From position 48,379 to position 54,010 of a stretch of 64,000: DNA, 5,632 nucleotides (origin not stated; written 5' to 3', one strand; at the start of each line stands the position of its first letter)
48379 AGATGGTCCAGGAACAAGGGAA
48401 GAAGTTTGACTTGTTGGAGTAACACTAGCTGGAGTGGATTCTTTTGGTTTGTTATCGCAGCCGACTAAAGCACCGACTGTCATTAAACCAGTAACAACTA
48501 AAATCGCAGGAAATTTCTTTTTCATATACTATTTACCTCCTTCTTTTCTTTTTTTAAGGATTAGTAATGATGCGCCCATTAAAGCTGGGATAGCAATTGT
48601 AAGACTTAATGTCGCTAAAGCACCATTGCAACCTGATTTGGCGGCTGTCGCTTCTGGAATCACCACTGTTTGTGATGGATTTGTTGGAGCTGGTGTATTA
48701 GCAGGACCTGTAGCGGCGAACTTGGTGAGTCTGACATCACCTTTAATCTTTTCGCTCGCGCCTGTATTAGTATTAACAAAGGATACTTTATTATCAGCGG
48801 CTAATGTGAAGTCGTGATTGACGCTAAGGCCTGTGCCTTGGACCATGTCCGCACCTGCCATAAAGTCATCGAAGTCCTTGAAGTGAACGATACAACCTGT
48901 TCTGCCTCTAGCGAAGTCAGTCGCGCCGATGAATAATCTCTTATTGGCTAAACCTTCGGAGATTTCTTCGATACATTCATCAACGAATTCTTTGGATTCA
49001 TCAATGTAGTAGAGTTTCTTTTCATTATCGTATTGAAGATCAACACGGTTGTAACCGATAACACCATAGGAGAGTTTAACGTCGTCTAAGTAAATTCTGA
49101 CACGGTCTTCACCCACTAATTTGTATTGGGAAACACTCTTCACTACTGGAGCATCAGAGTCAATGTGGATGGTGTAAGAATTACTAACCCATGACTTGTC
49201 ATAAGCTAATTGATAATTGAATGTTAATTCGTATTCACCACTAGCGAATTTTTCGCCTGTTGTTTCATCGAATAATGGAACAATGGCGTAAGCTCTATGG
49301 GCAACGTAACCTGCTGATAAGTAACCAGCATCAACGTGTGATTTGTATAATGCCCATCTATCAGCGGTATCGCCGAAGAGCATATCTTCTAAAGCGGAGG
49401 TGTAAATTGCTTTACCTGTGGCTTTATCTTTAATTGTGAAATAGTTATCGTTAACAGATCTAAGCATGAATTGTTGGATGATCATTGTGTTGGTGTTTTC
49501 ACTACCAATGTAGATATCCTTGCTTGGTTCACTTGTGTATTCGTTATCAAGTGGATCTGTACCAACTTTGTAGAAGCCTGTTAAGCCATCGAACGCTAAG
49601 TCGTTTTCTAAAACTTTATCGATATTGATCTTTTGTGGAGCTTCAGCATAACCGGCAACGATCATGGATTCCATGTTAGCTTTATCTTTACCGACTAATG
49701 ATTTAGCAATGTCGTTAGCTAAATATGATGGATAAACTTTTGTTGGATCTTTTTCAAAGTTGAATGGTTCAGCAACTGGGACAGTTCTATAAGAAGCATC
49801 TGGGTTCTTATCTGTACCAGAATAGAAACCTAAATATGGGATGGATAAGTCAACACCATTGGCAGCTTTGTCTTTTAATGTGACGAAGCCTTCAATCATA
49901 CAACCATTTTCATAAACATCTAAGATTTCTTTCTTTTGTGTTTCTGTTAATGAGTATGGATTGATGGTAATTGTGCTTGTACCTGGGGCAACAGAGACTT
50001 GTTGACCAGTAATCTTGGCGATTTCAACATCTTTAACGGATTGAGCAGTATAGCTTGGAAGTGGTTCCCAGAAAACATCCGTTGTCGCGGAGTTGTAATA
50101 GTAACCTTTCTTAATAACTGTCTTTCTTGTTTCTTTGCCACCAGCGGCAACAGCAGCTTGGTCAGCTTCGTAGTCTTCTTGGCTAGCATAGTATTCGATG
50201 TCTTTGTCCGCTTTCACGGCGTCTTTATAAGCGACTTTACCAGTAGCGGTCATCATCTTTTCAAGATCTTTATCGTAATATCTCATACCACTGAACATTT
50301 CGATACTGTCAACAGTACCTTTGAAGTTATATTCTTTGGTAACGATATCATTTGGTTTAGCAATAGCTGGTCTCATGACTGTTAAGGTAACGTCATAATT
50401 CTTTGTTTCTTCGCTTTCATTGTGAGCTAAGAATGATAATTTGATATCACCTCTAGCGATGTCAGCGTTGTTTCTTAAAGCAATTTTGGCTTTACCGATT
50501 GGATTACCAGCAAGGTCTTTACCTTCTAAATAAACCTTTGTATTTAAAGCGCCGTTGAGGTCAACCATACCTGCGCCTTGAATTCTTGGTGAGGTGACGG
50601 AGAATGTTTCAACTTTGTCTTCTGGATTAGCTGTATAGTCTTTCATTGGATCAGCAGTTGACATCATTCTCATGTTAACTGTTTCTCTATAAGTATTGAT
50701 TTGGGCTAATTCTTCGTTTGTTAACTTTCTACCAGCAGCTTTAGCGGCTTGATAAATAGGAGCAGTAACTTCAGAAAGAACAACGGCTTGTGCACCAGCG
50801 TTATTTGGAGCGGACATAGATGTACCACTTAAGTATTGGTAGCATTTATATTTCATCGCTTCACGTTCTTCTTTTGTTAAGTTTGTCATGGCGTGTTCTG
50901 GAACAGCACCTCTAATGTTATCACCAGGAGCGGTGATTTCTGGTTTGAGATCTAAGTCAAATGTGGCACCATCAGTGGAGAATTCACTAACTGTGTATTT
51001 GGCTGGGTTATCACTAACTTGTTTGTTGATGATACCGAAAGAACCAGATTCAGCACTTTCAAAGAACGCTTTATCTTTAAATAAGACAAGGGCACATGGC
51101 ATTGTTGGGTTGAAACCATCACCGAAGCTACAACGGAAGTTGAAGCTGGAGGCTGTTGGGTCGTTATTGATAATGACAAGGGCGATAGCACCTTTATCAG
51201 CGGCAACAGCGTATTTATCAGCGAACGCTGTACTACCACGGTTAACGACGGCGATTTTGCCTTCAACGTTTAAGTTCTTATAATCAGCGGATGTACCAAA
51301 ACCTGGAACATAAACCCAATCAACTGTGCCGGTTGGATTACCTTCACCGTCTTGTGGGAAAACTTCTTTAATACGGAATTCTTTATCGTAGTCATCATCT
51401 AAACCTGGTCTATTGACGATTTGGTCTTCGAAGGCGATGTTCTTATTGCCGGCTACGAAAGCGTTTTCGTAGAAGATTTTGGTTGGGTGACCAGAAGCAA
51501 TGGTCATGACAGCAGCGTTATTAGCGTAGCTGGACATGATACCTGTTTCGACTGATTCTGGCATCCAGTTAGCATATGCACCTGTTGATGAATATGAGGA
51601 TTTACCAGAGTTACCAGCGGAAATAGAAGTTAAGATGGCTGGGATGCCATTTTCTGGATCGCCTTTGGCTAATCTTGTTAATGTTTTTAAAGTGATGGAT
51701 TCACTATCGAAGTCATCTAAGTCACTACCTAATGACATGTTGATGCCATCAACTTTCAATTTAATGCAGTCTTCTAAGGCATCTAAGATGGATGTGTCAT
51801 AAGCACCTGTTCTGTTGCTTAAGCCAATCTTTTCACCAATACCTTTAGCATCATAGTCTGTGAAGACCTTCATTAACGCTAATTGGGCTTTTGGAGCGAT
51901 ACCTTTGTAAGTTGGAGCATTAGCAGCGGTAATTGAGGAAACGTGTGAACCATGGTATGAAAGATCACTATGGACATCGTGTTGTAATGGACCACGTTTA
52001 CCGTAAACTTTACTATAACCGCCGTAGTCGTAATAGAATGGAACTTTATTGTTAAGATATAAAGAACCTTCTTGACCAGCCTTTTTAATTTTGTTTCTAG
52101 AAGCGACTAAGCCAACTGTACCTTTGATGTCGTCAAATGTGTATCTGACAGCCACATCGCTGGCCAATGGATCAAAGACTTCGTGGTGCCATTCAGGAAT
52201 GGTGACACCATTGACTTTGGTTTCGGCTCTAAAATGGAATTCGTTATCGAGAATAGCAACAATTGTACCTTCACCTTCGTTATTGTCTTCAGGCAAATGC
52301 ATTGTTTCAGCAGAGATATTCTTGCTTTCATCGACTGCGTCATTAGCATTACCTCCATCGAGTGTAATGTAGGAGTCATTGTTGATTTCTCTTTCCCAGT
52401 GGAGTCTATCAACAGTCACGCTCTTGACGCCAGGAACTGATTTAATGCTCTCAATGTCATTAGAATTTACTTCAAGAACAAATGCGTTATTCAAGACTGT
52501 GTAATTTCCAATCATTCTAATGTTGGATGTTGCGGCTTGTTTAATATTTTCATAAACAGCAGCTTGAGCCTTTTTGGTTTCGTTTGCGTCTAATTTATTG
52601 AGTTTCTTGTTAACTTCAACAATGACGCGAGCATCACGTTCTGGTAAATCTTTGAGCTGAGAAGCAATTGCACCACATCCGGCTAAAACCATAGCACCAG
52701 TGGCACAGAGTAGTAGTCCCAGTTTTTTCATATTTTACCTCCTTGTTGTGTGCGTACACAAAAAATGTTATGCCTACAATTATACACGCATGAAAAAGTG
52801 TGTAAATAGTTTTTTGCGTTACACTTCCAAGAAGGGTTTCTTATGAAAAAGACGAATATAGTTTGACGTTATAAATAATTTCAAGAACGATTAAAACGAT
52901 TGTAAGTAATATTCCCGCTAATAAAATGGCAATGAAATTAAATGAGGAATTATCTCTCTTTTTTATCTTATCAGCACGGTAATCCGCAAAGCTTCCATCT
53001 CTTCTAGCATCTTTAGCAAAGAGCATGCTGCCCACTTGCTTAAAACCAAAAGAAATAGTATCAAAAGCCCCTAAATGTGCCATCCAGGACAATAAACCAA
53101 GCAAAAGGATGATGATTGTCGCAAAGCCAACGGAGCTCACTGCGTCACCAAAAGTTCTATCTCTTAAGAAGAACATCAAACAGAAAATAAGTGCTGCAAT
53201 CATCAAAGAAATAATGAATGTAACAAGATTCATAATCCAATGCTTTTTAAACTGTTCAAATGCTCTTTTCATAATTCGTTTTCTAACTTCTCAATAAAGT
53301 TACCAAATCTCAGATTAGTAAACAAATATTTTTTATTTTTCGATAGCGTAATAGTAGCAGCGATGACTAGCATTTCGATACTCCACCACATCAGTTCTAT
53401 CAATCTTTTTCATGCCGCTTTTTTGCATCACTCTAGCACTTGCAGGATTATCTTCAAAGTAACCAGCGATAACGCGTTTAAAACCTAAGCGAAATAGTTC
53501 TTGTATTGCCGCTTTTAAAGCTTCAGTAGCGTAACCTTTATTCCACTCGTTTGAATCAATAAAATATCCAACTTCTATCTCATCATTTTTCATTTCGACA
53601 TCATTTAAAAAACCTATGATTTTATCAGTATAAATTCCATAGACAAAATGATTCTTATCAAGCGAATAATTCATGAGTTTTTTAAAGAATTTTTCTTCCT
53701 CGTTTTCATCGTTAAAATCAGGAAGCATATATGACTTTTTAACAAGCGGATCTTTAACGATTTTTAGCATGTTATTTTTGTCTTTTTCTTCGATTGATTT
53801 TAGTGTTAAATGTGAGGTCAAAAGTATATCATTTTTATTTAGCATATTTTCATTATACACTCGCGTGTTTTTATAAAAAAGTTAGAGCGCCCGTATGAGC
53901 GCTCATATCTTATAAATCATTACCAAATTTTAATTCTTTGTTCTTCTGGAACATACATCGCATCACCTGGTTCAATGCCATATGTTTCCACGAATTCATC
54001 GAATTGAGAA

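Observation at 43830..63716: About 20 kb of back-to-back giant lipoproteins: three surface proteases of three catalytic classes fused to an Opp importer locus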

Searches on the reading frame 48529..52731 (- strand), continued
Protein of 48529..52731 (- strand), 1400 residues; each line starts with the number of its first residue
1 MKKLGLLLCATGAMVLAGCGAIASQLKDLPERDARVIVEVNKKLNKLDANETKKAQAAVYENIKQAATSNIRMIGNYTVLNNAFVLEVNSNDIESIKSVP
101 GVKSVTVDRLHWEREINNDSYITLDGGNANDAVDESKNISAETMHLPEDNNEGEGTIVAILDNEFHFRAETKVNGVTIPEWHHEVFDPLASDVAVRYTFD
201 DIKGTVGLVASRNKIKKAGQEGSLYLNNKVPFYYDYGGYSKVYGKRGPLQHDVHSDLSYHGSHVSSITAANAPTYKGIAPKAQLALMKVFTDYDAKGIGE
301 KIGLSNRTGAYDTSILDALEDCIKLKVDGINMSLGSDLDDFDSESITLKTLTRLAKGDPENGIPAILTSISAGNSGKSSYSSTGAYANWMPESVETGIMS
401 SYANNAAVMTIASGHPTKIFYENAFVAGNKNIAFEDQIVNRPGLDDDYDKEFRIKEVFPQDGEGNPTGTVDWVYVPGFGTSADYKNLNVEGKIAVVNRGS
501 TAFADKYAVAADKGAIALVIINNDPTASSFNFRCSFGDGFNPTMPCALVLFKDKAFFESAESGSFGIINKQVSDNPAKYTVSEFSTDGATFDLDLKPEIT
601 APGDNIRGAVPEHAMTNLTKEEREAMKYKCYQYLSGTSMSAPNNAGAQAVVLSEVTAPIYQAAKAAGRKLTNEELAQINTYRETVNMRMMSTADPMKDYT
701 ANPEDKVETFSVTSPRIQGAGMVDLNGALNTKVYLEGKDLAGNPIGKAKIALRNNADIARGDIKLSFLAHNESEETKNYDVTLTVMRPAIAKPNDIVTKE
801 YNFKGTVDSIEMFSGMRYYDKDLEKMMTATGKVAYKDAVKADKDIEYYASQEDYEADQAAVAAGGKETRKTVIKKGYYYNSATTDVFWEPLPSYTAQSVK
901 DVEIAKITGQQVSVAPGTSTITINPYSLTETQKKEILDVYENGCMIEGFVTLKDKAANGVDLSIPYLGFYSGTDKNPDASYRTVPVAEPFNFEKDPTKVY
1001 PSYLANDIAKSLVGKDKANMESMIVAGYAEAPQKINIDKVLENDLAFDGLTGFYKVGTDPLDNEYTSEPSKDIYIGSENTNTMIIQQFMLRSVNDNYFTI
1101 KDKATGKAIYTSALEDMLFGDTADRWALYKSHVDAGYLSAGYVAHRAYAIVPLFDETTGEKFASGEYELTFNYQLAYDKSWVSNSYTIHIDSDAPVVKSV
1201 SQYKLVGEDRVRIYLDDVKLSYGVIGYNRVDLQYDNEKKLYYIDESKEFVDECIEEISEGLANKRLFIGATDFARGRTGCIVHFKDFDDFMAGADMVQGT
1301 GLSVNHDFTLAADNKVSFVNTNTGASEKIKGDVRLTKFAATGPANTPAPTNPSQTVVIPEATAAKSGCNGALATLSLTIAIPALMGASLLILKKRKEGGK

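Call 67: find_encoding_contigs(protein=P0345, flank=9000, max_places=2)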
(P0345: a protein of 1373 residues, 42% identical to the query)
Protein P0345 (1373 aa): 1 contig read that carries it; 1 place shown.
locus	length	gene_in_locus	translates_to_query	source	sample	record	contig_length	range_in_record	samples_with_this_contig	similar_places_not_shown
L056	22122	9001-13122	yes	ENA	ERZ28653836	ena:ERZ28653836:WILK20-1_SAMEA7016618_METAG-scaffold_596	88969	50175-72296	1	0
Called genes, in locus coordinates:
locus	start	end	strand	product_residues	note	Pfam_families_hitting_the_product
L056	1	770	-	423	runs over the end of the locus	PF00990:GGDEF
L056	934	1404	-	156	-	PF00583:Acetyltransf_1, PF13673:Acetyltransf_10, PF13508:Acetyltransf_7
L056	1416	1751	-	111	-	-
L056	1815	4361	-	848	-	PF13476:AAA_23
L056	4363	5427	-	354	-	PF00149:Metallophos, PF12850:Metallophos_2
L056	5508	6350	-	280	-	PF08238:Sel1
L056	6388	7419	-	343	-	PF00990:GGDEF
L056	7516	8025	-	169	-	PF00186:DHFR_1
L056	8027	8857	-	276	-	PF00303:Thymidylat_synt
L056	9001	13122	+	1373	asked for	PF00082:Peptidase_S8, PF02225:PA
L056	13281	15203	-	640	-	PF00005:ABC_tran, PF08352:oligo_HPY (weak)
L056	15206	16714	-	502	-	PF00005:ABC_tran, PF13304:AAA_21, PF00005:ABC_tran, PF08352:oligo_HPY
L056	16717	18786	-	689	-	PF12911:OppC_N, PF00528:BPD_transp_1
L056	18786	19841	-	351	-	PF00528:BPD_transp_1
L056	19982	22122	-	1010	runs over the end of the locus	PF02368:Big_2 (faint), PF26182:Ig_NUP210_5th (weak), PF00496:SBP_bac_5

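Call 68: find_encoding_contigs(protein=P0367, flank=9000, max_places=2)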
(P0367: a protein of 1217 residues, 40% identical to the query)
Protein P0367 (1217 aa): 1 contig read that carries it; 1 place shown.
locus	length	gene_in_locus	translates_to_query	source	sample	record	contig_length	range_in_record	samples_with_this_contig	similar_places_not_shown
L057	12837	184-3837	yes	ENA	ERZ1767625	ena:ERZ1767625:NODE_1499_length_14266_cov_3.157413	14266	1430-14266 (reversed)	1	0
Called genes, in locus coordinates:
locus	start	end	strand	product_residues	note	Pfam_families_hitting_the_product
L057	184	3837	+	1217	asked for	PF00082:Peptidase_S8, PF02225:PA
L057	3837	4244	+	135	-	PF13038:DUF3899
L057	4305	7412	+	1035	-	PF00496:SBP_bac_5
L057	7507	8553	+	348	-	PF00528:BPD_transp_1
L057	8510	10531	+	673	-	PF12911:OppC_N, PF00528:BPD_transp_1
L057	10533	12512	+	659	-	PF00005:ABC_tran, PF13304:AAA_21 (weak), PF08352:oligo_HPY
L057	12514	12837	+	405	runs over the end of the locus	PF00005:ABC_tran, PF08352:oligo_HPY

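Call 86: find_encoding_contigs(protein=P0404, flank=9000, max_places=1)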
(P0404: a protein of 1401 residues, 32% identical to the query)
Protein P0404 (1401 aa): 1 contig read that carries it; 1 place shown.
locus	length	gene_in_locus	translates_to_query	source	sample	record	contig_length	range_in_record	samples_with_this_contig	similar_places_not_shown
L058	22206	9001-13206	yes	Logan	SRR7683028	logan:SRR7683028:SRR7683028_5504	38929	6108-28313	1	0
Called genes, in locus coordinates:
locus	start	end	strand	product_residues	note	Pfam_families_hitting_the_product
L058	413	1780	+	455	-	PF01695:IstB_IS21 (weak), PF00308:Bac_DnaA, PF08299:Bac_DnaA_C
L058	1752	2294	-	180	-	-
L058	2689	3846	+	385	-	PF00712:DNA_pol3_beta, PF02767:DNA_pol3_beta_2, PF02768:DNA_pol3_beta_3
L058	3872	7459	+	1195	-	-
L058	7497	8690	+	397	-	PF05343:Peptidase_M42 (faint), PF01546:Peptidase_M20, PF07687:M20_dimer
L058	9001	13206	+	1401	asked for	PF00082:Peptidase_S8, PF02225:PA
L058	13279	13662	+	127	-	PF13038:DUF3899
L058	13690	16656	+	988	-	PF00496:SBP_bac_5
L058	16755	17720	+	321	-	PF00528:BPD_transp_1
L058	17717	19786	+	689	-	PF12911:OppC_N, PF00528:BPD_transp_1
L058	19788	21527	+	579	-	PF00005:ABC_tran, PF13304:AAA_21, PF08352:oligo_HPY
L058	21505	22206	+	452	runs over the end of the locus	PF00005:ABC_tran, PF08352:oligo_HPY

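Call 87: find_encoding_contigs(protein=P0433, flank=9000, max_places=1)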
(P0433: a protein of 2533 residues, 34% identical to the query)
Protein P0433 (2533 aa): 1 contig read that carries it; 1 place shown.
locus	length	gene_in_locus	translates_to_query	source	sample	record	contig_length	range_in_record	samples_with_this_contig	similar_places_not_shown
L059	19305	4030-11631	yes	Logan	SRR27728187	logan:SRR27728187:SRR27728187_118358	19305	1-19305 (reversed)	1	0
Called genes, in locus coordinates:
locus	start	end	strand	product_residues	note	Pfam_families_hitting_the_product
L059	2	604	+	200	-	?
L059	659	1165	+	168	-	-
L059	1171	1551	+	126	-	PF22636:FlK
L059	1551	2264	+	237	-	PF01048:PNP_UDP_1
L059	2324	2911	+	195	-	PF02659:Mntp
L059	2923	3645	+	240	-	PF08238:Sel1 (faint)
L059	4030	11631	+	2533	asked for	PF00082:Peptidase_S8, PF02225:PA, PF13306:LRR_5, PF13855:LRR_8 (faint), PF13306:LRR_5, PF09479:Flg_new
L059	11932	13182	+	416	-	-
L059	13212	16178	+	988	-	PF00496:SBP_bac_5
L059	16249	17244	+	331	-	PF00528:BPD_transp_1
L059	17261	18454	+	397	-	PF12911:OppC_N, PF00528:BPD_transp_1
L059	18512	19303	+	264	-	?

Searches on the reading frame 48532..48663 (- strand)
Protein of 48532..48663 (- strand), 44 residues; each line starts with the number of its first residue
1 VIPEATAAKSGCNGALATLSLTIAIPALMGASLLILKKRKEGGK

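Call 19: search_protein_families(library=ncbifam, proteins=[window:48532-48663:-], max_evalue=10)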
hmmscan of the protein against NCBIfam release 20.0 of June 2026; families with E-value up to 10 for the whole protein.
seq(44 aa): 2 families
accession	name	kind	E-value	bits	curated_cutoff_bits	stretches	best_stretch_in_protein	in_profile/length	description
TIGR01167.1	LPXTG_anchor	domain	0.023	15.4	15.9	1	18-41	11-33/34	LPXTG cell wall anchor domain-containing protein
TIGR04564.1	Synergist_CTERM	domain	1.5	9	22.5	1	10-27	3-20/27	Synerg-CTERM sorting domain-containing protein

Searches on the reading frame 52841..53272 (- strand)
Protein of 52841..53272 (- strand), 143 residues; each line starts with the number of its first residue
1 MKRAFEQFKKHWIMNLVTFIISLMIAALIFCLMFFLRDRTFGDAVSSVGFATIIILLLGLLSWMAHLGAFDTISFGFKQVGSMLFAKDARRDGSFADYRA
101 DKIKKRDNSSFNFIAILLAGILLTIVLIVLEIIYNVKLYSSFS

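Call 5: search_protein_families(library=ncbifam, proteins=[window:52841-53272:-], max_evalue=0.01)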
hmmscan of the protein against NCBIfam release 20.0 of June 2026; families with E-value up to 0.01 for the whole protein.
window:52841-53272:- (143 aa): 1 family
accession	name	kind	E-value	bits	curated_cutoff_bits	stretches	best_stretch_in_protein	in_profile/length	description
NF052431.1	MusI_fam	subfamily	0.0032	17.3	160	1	5-79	61-138/194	MusI family membrane protein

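Call 54: search_protein_families(library=pfam, proteins=[window:52841-53272:-], max_evalue=0.01)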
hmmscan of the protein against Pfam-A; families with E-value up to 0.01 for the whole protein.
window:52841-53272:- (143 aa): 1 family
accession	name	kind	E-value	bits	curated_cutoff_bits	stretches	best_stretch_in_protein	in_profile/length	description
PF13038.11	DUF3899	-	7.4e-10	39.5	23.4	1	53-130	9-86/88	Domain of unknown function (DUF3899)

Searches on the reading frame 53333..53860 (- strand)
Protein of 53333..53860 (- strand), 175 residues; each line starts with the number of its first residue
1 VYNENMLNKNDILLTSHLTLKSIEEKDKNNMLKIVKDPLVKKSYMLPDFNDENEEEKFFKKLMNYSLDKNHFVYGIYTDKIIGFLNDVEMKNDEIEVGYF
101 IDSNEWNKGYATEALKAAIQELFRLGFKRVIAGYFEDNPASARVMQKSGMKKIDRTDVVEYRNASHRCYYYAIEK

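Call 5: search_protein_families(library=ncbifam, proteins=[window:53333-53860:-], max_evalue=0.01)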
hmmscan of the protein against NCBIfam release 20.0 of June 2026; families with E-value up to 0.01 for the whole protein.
window:53333-53860:- (175 aa): 6 families
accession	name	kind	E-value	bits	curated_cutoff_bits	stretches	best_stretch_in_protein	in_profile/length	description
NF007539.0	PRK10151.1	equivalog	4.1e-07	29.8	184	1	11-165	4-165/179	50S ribosomal protein L7/L12-serine acetyltransferase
NF033151.0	AAC_6p_A10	exception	0.00017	21.6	400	1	54-155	53-157/178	AAC(6')-I family aminoglycoside 6'-N-acetyltransferase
NF008072.0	PRK10809.1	equivalog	0.003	17.3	190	1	95-152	105-163/194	ribosomal protein S5-alanine N-acetyltransferase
NF040504.1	resist_ArsN1b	equivalog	0.0056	16.5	210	1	95-157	78-140/159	arsinothricin resistance N-acetyltransferase ArsN1 family B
NF040503.1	resist_ArsN1a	equivalog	0.0056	16.4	170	0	97-153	80-136/159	arsinothricin resistance N-acetyltransferase ArsN1 family A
TIGR01575.1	rimI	equivalog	0.0071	16.5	86.4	1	66-156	28-118/132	ribosomal protein S18-alanine N-acetyltransferase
